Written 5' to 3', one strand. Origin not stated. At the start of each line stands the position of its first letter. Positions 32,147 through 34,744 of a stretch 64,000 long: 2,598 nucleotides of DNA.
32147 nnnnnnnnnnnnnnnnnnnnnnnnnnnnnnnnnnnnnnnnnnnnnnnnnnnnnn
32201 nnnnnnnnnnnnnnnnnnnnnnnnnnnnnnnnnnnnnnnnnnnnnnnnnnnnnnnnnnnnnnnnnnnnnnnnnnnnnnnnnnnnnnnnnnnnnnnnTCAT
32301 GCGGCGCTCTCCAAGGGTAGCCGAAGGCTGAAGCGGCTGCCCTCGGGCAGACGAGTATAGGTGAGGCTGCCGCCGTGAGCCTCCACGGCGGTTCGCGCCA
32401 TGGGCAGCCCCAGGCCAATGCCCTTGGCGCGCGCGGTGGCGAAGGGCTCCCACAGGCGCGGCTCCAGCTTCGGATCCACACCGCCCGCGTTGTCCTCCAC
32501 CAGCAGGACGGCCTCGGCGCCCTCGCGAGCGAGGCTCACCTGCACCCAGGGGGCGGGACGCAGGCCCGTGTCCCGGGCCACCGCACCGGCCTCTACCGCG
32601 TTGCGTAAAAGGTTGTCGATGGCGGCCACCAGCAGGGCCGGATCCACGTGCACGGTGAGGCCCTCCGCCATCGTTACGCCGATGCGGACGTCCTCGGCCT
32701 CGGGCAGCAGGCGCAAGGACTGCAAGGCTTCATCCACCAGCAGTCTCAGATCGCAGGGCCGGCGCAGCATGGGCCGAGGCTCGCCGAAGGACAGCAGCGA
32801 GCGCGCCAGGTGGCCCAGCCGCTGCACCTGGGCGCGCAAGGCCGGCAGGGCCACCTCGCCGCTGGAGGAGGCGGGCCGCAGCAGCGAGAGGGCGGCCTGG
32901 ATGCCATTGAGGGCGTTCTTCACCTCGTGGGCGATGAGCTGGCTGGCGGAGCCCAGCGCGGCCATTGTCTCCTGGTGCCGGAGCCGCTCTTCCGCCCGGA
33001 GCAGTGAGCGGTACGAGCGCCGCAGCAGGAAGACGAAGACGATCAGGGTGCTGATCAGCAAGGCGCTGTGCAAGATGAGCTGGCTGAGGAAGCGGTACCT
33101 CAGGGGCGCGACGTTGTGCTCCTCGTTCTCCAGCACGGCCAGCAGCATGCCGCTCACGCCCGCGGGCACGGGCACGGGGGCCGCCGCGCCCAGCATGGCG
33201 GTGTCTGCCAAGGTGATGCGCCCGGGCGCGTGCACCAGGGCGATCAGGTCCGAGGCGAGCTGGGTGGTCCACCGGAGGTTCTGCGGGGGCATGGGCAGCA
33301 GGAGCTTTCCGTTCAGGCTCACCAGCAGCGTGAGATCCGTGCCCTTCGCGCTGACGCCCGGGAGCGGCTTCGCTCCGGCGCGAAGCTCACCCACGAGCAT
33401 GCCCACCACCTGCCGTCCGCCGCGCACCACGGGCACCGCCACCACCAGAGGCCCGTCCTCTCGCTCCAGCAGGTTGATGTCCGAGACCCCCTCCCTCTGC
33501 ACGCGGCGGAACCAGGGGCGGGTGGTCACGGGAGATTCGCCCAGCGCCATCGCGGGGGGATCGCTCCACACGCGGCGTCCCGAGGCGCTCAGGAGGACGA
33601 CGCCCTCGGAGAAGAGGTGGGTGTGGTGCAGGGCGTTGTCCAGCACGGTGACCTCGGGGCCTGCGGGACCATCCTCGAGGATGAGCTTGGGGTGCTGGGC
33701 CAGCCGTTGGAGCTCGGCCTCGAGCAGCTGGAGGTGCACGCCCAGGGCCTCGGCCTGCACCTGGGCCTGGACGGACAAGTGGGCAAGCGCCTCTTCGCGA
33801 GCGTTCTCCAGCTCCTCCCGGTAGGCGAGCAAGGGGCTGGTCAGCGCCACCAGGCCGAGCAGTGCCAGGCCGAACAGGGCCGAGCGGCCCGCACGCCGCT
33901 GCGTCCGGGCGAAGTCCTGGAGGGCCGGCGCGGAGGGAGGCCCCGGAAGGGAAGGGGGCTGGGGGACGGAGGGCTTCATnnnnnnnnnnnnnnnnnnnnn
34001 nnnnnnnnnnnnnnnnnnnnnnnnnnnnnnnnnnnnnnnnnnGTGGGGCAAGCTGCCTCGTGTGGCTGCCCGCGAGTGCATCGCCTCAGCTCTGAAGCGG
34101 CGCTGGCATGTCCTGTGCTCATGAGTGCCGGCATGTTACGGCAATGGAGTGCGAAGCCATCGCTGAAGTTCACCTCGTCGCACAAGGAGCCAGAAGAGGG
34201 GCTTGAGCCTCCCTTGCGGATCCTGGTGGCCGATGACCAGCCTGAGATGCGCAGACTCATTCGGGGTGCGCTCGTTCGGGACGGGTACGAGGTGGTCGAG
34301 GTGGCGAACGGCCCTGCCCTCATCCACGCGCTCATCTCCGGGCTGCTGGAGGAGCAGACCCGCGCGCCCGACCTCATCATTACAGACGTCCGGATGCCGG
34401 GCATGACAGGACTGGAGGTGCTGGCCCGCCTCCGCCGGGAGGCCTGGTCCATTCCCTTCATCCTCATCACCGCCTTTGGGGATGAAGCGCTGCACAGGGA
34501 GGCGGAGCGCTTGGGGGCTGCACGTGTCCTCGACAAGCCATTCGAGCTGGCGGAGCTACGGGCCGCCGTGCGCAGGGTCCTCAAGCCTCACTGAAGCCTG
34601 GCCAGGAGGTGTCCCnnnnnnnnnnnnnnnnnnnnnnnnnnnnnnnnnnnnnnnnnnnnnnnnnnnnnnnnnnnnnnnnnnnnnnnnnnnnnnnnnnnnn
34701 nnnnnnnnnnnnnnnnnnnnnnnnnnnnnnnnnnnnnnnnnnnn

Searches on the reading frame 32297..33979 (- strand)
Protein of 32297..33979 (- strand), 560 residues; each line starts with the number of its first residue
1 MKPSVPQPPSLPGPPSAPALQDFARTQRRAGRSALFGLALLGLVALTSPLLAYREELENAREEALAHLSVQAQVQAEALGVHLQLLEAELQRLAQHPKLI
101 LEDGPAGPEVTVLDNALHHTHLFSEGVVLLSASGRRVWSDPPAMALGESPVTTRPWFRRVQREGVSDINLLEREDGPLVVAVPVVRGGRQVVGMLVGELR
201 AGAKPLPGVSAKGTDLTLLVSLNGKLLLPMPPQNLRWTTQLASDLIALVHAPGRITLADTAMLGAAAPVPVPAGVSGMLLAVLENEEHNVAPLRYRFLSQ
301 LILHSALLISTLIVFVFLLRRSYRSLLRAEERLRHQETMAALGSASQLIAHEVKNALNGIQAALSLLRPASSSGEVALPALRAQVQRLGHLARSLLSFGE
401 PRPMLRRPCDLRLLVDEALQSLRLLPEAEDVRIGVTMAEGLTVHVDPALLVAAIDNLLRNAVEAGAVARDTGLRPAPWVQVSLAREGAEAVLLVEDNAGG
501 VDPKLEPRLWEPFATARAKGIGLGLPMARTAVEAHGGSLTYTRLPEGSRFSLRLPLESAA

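Call 7: search_protein_families(library=pfam, proteins=[window:32297-33979:-])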
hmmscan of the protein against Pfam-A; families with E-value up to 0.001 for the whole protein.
window:32297-33979:- (560 aa): 3 families
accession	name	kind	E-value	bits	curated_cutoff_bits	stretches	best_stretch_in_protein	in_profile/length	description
PF02518.31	HATPase_c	-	4e-17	63.1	26.4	1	446-557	2-110/111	Histidine kinase-, DNA gyrase B-, and HSP90-like ATPase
PF00512.31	HisKA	-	1.8e-06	28.4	26.9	1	349-398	9-60/66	His Kinase A (phospho-acceptor) domain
PF02743.24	dCache_1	-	0.00012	22.1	45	1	121-200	65-151/240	Cache domain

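Call 8: search_protein_families(library=ncbifam, proteins=[window:32297-33979:-])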
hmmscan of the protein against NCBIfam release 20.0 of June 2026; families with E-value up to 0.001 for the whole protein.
window:32297-33979:- (560 aa): 53 families (the best 25 are shown)
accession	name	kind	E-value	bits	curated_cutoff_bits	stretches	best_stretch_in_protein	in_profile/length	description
NF008468.0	PRK11360.1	equivalog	2.4e-35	122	646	1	323-558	377-610/616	two-component system sensor histidine kinase AtoS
NF010411.0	PRK13837.1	equivalog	9.9e-25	86.7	647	1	324-558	432-677/828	two-component system VirA-like sensor kinase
NF007688.0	PRK10364.1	equivalog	1.1e-24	87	479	1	303-557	202-452/460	two-component system sensor histidine kinase ZraS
NF040750.1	tetrathio_HK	equivalog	6.9e-18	64.4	750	1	300-540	289-537/555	tetrathionate respiration histidine kinase TtrS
TIGR02916.1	PEP_his_kin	equivalog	6.7e-17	61.3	300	1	322-555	455-679/679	XrtA/PEP-CTERM system histidine kinase PrsK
NF008312.0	PRK11100.1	equivalog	1.7e-16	60.1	356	1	319-556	232-474/477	two-component system sensor histidine kinase CreC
NF047497.1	HK_LIC_12097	equivalog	1.4e-14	53.6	500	1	328-556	137-366/367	LIC_12097 family sensor histidine kinase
TIGR02966.1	phoR_proteo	equivalog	6.8e-14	51.6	334.2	1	349-553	121-332/333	phosphate regulon sensor histidine kinase PhoR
NF053867.1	SprKinKinDBac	equivalog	3.1e-13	49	775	1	290-556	241-497/500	sporulation kinase KinD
NF008293.1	PRK11073.1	equivalog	5.8e-13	48.8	240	1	330-556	119-347/349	nitrogen regulation protein NR(II)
NF010076.0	PRK13557.1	subfamily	7.6e-13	47.7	631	1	328-558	149-396/540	histidine kinase famiy protein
NF007898.0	PRK10604.1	equivalog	8.4e-13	48.3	478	1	348-558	218-425/433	two-component system sensor histidine kinase RstB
NF046026.1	HisKinCckACaul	equivalog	1.5e-12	46.4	1000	1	329-558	289-534/678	cell cycle histidine kinase CckA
NF047496.1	HK_LIC11548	equivalog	6e-12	45.1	750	1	329-556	347-589/589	LIC_11548 family sensor histidine kinase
NF041777.1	sens_FixL_Rhizob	equivalog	1.2e-11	43.9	850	1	332-557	252-482/485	sensor protein FixL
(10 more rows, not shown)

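Call 61: predict_structure(alignment_id=A4)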
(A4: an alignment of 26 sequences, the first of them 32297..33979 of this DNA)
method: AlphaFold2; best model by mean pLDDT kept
length: 560 residues; sequences in the alignment: 26
mean_pLDDT: 77.8   pTM: 0.48
mean pLDDT of the five models: 77.8, 75.4, 74.1, 73.3, 69.0
residues with pLDDT >= 90: 97; 70-90: 316; 50-70: 119; < 50: 28
segments of 3 or more residues with pLDDT < 50: 1-18
pLDDT, mean of each block of 10 residues (from residue 1): 40 42 63 76 80 89 91 89 87 82 62 69 79 87 83 88 89 79 85 85 53 70 78 76 91 87 91 83 85 88 87 84 76 61 56 68 62 60 70 60 71 91 80 91 87 88 86 87 93 90 73 58 77 86 89 78
secondary structure, 60 per line:
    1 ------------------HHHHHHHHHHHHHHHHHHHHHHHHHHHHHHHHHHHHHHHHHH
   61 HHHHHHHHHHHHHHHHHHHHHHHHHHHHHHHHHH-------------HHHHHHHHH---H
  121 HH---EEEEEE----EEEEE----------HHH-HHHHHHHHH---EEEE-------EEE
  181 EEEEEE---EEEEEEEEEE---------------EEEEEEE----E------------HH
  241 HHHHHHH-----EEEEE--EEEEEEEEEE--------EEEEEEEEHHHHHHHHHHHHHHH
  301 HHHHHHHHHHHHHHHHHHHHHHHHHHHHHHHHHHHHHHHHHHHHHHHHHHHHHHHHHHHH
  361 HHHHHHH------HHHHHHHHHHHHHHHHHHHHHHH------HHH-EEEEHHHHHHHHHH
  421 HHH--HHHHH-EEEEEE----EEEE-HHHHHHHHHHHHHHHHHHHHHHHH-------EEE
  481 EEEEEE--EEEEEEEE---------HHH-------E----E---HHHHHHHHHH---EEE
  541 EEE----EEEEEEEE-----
elements in order: H19-94 H108-116 E126-131 E136-140 H155-163 E167-170 E178-186 E190-199 E215-221 H239-247 E253-257 E260-269 E278-285 H286-367 H374-396 E407-410 H411-423 H426-430 E432-437 E442-445 H447-470 E478-486 E489-496 H525-534 E538-543 E548-555

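Call 63: fold_search(model_id=the predicted structure, library=pdb)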
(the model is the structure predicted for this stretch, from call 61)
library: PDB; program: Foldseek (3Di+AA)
matches with E <= 10: 862; with E <= 0.001: 411
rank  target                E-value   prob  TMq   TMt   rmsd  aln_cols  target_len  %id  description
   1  9a5d_A                1.9e-18  1.00  0.26  0.24  41.3       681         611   13  Integrative model of WALK-YYCH by crosslinking MS and deep learning (released 2024-09-18)
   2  9eut_A                7.7e-15  1.00  0.28  0.22  39.6       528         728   17  Cryo-EM structure of the full-length Pseudomonas aeruginosa bacteriophytochrome in its Pr state (released 2024-09-04)
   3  9qq6_A                8.6e-14  1.00  0.26  0.28  28.2       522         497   16  Structure of the Azotobacter vinelandii NifL-NifA complex (released 2025-06-18)
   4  6rh0_A                3.5e-13  1.00  0.33  0.72   3.6       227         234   26  Revisiting pH-gated conformational switch. Complex HK853-RR468 pH 5.5 (released 2020-02-19)
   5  8vc9_D                5.4e-13  1.00  0.26  0.37  23.8       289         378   19  Hybrid response regulator LvrB from Leptospira / phosphorylated REC form (released 2024-12-18)
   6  4jav_B                6.0e-13  1.00  0.32  0.66   5.1       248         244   23  Structural basis of a rationally rewired protein-protein interface (HK853wt and RR468mutant V13P, L14I, I17M and N21V) (released 2013-09-04)
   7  5uht_A                6.6e-13  1.00  0.33  0.72   3.3       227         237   25  Structure of the Thermotoga maritima HK853-BeF3-RR468 complex at pH 5.0 (released 2017-12-27)
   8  3d36_B                7.4e-13  1.00  0.27  0.64   6.9       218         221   21  How to Switch Off a Histidine Kinase: Crystal Structure of Geobacillus stearothermophilus KinB with the Inhibitor Sda (released 2009-01-13)
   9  6rfv_A                9.7e-13  1.00  0.33  0.73   3.3       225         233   26  Revisiting pH-gated conformational switch. Complex HK853-RR468 pH 7 (released 2020-02-19)
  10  3d36_A                1.0e-12  1.00  0.27  0.65   7.3       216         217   21  How to Switch Off a Histidine Kinase: Crystal Structure of Geobacillus stearothermophilus KinB with the Inhibitor Sda (released 2009-01-13)
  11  6rh8_A                1.1e-12  1.00  0.33  0.71   3.6       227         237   25  Revisiting pH-gated conformational switch. Complex HK853 mutant H260A -RR468 mutant D53A pH 5.3 (released 2020-02-19)
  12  8vc9_F                1.1e-12  1.00  0.27  0.38  24.1       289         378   19  Hybrid response regulator LvrB from Leptospira / phosphorylated REC form (released 2024-12-18)
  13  4jav_A                1.1e-12  1.00  0.29  0.60   7.3       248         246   24  Structural basis of a rationally rewired protein-protein interface (HK853wt and RR468mutant V13P, L14I, I17M and N21V) (released 2013-09-04)
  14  6rfv_B                1.3e-12  1.00  0.32  0.73   3.4       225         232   26  Revisiting pH-gated conformational switch. Complex HK853-RR468 pH 7 (released 2020-02-19)
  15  6rgy_B                1.6e-12  1.00  0.33  0.72   3.6       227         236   26  Revisiting pH-gated conformational switch. Complex HK853-RR468 pH 7.5 (released 2020-02-19)
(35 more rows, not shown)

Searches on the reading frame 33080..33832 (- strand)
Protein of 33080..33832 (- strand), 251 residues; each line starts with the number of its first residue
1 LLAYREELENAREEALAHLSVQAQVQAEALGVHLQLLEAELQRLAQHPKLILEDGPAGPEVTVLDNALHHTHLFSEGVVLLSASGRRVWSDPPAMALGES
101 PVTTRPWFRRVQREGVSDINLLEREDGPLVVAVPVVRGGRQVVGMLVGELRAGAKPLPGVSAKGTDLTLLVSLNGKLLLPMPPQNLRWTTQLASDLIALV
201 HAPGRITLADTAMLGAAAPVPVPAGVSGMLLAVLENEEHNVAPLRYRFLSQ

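Call 44: search_protein_families(library=pfam, proteins=[window:33092-33820:-], max_evalue=10)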
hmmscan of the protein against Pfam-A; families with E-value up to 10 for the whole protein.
seq(243 aa): 1 family
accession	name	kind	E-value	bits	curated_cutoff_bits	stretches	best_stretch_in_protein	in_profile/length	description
PF02743.24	dCache_1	-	2e-05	24.7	45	1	9-147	5-151/240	Cache domain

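Call 75: predict_structure(alignment_id=A5)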
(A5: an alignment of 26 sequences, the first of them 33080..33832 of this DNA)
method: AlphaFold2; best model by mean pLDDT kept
length: 251 residues; sequences in the alignment: 26
mean_pLDDT: 86.2   pTM: 0.83
mean pLDDT of the five models: 86.2, 83.3, 82.9, 79.7, 69.7
residues with pLDDT >= 90: 122; 70-90: 106; 50-70: 23; < 50: 0
segments of 3 or more residues with pLDDT < 50: none
pLDDT, mean of each block of 10 residues (from residue 1): 87 93 94 92 90 67 76 81 92 88 92 93 81 91 93 68 78 85 77 94 92 94 86 89 83 82
secondary structure, 60 per line:
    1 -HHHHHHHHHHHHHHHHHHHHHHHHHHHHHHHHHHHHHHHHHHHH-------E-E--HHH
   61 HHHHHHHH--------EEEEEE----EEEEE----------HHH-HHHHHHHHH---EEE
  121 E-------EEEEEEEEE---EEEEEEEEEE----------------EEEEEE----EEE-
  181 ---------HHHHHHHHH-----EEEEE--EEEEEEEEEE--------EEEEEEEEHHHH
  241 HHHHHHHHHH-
elements in order: H2-45 H58-68 E77-82 E87-91 H106-114 E118-121 E129-137 E141-150 E167-172 E177-179 H190-198 E204-208 E211-220 E229-236 H237-250

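Call 77: fold_search(model_id=the predicted structure, library=pdb)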
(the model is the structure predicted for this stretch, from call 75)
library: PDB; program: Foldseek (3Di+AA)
matches with E <= 10: 926; with E <= 0.001: 115
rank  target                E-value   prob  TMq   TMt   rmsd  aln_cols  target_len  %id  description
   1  5lt9_A                6.2e-10  1.00  0.64  0.69   5.1       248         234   18  Ligand binding domain of Pseudomonas aeruginosa PAO1 amino acid chemoreceptors PctB in complex with L-Arg (released 2017-09-20)
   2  6pyi                  7.0e-10  1.00  0.68  0.74   4.5       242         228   18  Crystal structure of ligand-binding domain of Pseudomonas fluorescens chemoreceptor CtaA (released 2020-03-18)
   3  6py4                  7.0e-10  1.00  0.69  0.73   4.4       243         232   17  Crystal structure of ligand-binding domain of Pseudomonas fluorescens chemoreceptor CtaA in complex with L-leucine (released 2020-03-18)
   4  5ave                  7.5e-10  1.00  0.65  0.65   5.3       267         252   14  The ligand binding domain of Mlp37 with serine (released 2016-03-02)
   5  6py5                  1.2e-09  1.00  0.69  0.76   4.2       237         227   18  Crystal structure of ligand-binding domain of Pseudomonas fluorescens chemoreceptor CtaA in complex with L-serine (released 2020-03-18)
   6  6py3_A                1.4e-09  1.00  0.67  0.71   4.9       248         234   19  Crystal structure of ligand-binding domain of Pseudomonas fluorescens chemoreceptor CtaA in complex with L-isoleucine (released 2020-03-18)
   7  5ltx_B                2.2e-09  1.00  0.69  0.73   4.5       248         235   18  LIGAND BINDING DOMAIN OF PSEUDOMONAS AERUGINOSA PAO1 AMINO ACID CHEMORECEPTOR PCTA IN COMPLEX WITH L-MET (released 2017-09-20)
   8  5lto_A                2.3e-09  1.00  0.64  0.67   5.0       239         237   18  Ligand binding domain of Pseudomonas aeruginosa PAO1 amino acid chemoreceptors PctB in complex with L-Gln (released 2017-09-20)
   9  5avf_A                2.5e-09  1.00  0.66  0.68   5.0       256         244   13  The ligand binding domain of Mlp37 with taurine (released 2016-06-01)
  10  5lt9_B                2.8e-09  1.00  0.65  0.64   5.4       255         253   17  Ligand binding domain of Pseudomonas aeruginosa PAO1 amino acid chemoreceptors PctB in complex with L-Arg (released 2017-09-20)
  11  6py3_B                3.8e-09  1.00  0.67  0.70   4.9       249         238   18  Crystal structure of ligand-binding domain of Pseudomonas fluorescens chemoreceptor CtaA in complex with L-isoleucine (released 2020-03-18)
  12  5t65_B                4.0e-09  1.00  0.68  0.71   4.7       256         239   18  LIGAND BINDING DOMAIN OF PSEUDOMONAS AERUGINOSA PAO1 AMINO ACID CHEMORECEPTOR PCTA IN COMPLEX WITH L-ILE (released 2017-09-13)
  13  5ltx_A                4.3e-09  1.00  0.66  0.68   4.8       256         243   20  LIGAND BINDING DOMAIN OF PSEUDOMONAS AERUGINOSA PAO1 AMINO ACID CHEMORECEPTOR PCTA IN COMPLEX WITH L-MET (released 2017-09-20)
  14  5t65_A                5.5e-09  1.00  0.70  0.73   4.0       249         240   20  LIGAND BINDING DOMAIN OF PSEUDOMONAS AERUGINOSA PAO1 AMINO ACID CHEMORECEPTOR PCTA IN COMPLEX WITH L-ILE (released 2017-09-13)
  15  5t7m_A                1.1e-08  1.00  0.68  0.71   4.6       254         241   19  LIGAND BINDING DOMAIN OF PSEUDOMONAS AERUGINOSA PAO1 AMINO ACID CHEMORECEPTOR PCTA IN COMPLEX WITH L-TRP (released 2017-09-20)
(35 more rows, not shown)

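Call 78: search_solved_structures(query=window:33080-33832:-, max_evalue=10, show_alignments=3)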
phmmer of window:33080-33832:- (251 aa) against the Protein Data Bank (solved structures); distinct sequences matched with E-value up to 10: 1.
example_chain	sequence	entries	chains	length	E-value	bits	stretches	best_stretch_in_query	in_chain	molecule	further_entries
2m19_A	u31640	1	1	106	0.67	12.5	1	17-80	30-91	Molybdopterin converting factor subunit 1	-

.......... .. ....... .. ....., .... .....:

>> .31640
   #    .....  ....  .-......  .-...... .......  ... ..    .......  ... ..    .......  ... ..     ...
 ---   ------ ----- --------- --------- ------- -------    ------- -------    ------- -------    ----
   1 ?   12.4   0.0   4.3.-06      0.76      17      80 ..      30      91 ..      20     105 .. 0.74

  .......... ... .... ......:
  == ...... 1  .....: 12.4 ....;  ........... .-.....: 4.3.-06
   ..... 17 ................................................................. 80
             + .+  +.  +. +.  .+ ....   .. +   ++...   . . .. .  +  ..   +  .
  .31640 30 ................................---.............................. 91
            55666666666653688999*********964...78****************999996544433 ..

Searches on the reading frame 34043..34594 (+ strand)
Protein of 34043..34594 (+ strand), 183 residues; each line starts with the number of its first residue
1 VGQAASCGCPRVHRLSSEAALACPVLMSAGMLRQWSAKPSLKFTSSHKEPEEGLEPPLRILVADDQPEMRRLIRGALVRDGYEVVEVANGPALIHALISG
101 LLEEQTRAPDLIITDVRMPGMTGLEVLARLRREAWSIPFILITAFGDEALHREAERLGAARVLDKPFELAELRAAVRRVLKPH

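Call 64: search_protein_families(library=pfam, proteins=[window:34043-34594:+])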
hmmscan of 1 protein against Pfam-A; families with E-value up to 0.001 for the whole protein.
window:34043-34594:+ (183 aa): 1 family
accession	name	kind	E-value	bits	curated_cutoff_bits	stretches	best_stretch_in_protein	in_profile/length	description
PF00072.30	Response_reg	-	1.3e-26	93.4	30.2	1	60-177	1-111/111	Response regulator receiver domain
